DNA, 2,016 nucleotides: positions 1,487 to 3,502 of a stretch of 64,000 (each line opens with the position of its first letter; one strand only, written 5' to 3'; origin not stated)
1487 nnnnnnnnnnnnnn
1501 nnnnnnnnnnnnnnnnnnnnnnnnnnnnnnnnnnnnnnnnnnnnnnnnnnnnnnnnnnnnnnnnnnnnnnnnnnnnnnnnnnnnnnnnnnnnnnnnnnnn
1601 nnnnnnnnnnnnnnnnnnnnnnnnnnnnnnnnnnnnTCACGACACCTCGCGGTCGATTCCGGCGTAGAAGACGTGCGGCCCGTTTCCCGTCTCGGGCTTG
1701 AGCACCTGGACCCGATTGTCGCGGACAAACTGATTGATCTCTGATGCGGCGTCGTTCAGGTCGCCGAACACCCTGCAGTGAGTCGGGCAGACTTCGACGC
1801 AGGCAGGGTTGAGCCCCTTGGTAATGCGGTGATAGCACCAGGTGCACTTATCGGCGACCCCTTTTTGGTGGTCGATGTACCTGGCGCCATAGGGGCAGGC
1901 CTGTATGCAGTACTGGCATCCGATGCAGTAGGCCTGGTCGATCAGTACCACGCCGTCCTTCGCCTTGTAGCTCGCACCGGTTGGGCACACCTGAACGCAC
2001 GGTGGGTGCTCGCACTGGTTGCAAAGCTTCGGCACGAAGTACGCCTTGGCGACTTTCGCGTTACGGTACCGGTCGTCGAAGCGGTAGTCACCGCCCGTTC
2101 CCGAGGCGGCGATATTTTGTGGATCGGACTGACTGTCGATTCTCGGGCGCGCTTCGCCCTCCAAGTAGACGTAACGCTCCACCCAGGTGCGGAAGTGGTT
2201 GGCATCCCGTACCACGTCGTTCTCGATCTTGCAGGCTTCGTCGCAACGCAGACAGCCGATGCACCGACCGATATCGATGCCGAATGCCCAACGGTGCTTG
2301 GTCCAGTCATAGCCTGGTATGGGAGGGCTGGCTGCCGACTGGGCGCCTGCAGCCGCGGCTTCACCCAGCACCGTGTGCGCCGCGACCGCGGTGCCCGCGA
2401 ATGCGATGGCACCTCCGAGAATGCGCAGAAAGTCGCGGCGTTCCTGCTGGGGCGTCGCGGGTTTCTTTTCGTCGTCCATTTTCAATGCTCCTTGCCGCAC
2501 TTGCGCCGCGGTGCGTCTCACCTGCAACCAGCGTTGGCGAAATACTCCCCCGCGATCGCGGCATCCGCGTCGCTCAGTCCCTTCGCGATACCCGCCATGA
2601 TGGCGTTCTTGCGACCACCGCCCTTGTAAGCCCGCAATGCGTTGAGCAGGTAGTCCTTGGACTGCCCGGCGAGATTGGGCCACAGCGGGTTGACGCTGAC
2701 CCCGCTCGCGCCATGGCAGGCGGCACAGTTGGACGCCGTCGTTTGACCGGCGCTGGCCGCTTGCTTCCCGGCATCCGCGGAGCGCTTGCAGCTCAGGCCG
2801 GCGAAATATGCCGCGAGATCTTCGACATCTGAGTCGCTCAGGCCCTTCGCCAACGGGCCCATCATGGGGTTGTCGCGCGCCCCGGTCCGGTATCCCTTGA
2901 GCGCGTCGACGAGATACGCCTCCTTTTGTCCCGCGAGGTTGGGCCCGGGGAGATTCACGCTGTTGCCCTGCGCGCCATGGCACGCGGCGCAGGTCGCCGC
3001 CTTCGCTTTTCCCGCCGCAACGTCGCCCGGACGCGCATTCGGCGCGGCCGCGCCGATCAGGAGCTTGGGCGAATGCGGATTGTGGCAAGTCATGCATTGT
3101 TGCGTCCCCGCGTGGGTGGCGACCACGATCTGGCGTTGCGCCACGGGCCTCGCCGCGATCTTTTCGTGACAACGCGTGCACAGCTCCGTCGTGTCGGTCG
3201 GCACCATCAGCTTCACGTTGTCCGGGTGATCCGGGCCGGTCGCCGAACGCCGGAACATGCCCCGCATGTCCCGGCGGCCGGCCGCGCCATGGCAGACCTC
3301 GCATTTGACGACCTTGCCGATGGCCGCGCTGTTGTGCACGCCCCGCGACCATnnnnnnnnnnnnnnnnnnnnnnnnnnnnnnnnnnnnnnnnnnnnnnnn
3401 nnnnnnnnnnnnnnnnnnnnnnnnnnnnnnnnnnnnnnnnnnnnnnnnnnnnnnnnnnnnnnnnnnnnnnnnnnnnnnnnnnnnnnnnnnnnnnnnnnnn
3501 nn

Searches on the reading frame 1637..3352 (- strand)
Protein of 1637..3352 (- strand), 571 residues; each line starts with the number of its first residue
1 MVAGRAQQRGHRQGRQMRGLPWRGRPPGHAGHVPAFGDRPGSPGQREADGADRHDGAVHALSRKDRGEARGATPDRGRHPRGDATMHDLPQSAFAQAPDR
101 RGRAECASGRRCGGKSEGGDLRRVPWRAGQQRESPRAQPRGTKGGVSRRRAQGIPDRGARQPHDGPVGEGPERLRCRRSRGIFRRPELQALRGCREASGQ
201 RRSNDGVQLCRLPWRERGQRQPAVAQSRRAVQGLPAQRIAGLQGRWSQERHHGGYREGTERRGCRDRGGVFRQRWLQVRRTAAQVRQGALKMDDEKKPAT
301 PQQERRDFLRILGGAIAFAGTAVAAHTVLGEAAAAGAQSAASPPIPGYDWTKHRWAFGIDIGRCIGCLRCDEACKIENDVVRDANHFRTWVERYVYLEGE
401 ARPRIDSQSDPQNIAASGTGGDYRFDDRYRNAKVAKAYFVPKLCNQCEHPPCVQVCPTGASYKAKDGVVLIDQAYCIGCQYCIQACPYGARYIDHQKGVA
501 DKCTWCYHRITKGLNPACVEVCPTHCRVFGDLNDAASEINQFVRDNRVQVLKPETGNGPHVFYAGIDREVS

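Call 65: search_protein_families(library=pfam, proteins=[window:1637-3352:-], max_evalue=0.00001)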
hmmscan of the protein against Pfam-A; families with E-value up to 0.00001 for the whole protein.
window:1637-3352:- (571 aa): 7 families
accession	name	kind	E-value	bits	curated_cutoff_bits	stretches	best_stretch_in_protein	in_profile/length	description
PF13247.11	Fer4_11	-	6.5e-27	94.1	26.2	1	437-531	3-99/100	4Fe-4S dicluster domain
PF12838.12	Fer4_7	-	4e-13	50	27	1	363-460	1-52/52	4Fe-4S dicluster domain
PF13237.11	Fer4_10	-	4.2e-11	43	25.5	2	469-523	2-53/53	4Fe-4S dicluster domain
PF12797.12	Fer4_2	-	3e-10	39.8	24.5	0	468-488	2-22/22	4Fe-4S binding domain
PF13187.11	Fer4_9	-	2e-09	37.8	27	0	363-460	1-51/52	4Fe-4S dicluster domain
PF00037.32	Fer4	-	3.7e-09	36.5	21.1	1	470-491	2-23/24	4Fe-4S binding domain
PF12837.12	Fer4_6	-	1.4e-06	28.4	25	0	468-490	1-23/24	4Fe-4S binding domain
